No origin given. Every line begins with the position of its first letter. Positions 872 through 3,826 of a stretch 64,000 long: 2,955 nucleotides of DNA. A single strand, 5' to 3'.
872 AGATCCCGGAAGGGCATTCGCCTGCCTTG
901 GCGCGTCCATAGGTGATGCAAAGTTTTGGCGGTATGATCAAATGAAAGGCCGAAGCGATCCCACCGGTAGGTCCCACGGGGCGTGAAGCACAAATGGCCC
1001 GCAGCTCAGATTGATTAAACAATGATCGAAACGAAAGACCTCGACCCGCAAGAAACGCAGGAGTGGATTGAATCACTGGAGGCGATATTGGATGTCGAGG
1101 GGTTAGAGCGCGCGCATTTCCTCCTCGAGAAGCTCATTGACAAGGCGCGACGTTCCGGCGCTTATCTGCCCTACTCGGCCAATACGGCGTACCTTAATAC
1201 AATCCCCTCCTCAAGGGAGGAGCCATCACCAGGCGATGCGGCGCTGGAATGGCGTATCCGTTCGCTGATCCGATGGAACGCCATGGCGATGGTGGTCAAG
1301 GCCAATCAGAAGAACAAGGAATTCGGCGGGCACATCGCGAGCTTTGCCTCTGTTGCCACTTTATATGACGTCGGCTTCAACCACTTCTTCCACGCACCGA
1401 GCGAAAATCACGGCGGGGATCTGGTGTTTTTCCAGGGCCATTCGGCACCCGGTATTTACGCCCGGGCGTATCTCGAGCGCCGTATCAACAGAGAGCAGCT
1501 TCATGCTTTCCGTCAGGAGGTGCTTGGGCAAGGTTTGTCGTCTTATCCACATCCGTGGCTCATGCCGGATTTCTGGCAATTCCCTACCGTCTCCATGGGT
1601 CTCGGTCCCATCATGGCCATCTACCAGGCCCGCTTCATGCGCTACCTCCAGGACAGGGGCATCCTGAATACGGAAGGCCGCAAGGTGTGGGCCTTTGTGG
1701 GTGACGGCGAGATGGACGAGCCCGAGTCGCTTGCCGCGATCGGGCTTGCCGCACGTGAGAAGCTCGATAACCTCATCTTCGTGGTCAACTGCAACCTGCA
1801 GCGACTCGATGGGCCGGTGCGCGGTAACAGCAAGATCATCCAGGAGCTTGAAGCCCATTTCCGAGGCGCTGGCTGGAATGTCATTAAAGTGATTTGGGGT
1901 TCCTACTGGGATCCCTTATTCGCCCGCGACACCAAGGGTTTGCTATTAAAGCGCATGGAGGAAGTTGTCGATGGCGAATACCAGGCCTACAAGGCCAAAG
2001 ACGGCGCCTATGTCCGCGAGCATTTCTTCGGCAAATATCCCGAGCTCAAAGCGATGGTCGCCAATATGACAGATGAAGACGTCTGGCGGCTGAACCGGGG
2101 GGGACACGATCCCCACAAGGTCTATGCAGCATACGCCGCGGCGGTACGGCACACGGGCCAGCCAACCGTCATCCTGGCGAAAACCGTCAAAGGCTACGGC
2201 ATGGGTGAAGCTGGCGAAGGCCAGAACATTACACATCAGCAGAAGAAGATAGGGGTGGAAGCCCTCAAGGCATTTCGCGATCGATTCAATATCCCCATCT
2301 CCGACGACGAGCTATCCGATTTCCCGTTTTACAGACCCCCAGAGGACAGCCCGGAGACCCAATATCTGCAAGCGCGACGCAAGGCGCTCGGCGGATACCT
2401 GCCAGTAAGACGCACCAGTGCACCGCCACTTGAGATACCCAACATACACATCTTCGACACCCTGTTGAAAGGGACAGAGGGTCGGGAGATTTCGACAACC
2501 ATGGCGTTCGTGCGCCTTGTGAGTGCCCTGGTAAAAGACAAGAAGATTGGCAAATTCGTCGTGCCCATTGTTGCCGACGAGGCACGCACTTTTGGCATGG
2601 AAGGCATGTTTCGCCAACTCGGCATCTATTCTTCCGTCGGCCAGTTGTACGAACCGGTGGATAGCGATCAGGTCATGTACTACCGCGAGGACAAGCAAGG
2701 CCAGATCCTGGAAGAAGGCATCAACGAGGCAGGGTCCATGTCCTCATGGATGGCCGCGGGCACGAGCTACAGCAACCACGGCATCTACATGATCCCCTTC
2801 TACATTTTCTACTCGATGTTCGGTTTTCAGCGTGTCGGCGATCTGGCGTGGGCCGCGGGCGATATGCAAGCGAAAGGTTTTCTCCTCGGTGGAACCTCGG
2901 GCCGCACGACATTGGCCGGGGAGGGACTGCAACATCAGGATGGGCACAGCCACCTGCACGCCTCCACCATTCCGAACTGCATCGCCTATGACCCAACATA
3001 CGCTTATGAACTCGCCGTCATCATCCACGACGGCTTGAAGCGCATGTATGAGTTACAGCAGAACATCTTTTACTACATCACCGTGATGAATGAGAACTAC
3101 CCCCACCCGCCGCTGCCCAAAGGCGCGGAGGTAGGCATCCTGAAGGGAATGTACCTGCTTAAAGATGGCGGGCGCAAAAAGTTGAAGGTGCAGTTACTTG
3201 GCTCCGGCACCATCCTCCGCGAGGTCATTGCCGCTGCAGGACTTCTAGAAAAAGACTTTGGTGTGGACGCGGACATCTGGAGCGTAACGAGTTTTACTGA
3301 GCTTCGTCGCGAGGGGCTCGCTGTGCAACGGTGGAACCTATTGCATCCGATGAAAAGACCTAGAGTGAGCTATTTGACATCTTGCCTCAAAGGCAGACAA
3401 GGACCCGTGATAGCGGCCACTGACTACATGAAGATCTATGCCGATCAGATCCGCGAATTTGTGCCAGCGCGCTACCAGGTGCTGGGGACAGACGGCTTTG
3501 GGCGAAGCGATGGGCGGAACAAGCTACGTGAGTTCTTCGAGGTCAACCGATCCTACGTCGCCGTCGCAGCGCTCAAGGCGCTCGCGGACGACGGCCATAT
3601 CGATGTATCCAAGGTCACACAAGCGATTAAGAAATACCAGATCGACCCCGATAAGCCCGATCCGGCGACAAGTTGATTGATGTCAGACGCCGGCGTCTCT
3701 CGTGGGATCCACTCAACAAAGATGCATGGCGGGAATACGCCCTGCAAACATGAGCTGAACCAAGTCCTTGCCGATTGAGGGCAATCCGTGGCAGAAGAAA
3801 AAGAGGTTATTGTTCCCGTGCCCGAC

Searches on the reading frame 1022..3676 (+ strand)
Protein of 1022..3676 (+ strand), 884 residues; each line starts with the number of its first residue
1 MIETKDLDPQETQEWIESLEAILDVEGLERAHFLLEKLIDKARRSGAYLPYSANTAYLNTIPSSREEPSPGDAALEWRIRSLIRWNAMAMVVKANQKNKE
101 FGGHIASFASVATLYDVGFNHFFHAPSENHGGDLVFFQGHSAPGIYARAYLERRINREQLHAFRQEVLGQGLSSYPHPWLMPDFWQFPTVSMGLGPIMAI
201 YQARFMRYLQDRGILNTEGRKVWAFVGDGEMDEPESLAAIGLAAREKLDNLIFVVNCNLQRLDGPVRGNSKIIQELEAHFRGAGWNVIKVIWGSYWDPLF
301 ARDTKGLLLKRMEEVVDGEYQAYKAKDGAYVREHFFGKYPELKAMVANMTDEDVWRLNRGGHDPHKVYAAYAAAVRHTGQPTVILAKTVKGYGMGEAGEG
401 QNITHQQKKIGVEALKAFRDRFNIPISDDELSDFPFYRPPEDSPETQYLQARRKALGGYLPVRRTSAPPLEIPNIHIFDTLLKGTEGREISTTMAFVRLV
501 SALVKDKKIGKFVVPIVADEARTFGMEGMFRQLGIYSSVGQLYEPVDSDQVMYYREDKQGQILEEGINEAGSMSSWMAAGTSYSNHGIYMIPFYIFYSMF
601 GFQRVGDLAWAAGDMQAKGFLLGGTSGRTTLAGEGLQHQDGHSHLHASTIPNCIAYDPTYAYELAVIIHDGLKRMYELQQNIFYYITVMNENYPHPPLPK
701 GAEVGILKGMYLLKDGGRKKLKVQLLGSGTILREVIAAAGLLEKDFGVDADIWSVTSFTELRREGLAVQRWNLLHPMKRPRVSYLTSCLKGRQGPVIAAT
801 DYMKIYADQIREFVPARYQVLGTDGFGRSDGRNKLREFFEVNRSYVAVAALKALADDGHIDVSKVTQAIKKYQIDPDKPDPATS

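Call 48: find_encoding_contigs(protein=window:1022-3676:+, flank=10000, max_places=2)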
Protein window:1022-3676:+ (884 aa): 1 contig read that carries it; 1 place shown.
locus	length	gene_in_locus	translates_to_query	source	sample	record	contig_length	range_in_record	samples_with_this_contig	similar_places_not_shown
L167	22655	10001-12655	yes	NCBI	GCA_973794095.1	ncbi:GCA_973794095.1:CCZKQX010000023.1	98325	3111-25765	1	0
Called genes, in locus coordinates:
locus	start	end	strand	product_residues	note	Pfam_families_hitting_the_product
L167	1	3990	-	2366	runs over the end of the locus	?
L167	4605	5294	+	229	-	PF00072:Response_reg, PF00196:GerE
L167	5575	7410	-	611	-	PF02543:Carbam_trans_N, PF16861:Carbam_trans_C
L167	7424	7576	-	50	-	PF19451:DUF5989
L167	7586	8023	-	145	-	PF19588:SxtJ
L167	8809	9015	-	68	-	PF00313:CSD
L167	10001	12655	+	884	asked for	PF28598:PDH_E1_N, PF00456:Transketolase_N, PF17831:PDH_E1_M, PF22613:Transketolase_C_1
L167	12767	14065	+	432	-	PF00364:Biotin_lipoyl, PF25984:BSH_YknX (faint), PF02817:E3_binding, PF00198:2-oxoacid_dh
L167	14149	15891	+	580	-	PF00364:Biotin_lipoyl, PF03486:HI0933_like (faint), PF25917:BSH_RND (faint), PF07992:Pyr_redox_2, PF12831:FAD_oxidored, PF13738:Pyr_redox_3 (weak), PF00070:Pyr_redox, PF02852:Pyr_redox_dim, +4 more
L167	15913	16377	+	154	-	PF00293:NUDIX, PF14815:NUDIX_4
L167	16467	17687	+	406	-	PF00764:Arginosuc_synth, PF20979:Arginosuc_syn_C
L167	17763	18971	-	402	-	PF00999:Na_H_Exchanger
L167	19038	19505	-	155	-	PF04173:DoxD (faint), PF07681:DoxX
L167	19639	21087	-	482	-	PF00171:Aldedh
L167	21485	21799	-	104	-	PF22106:HvfC_C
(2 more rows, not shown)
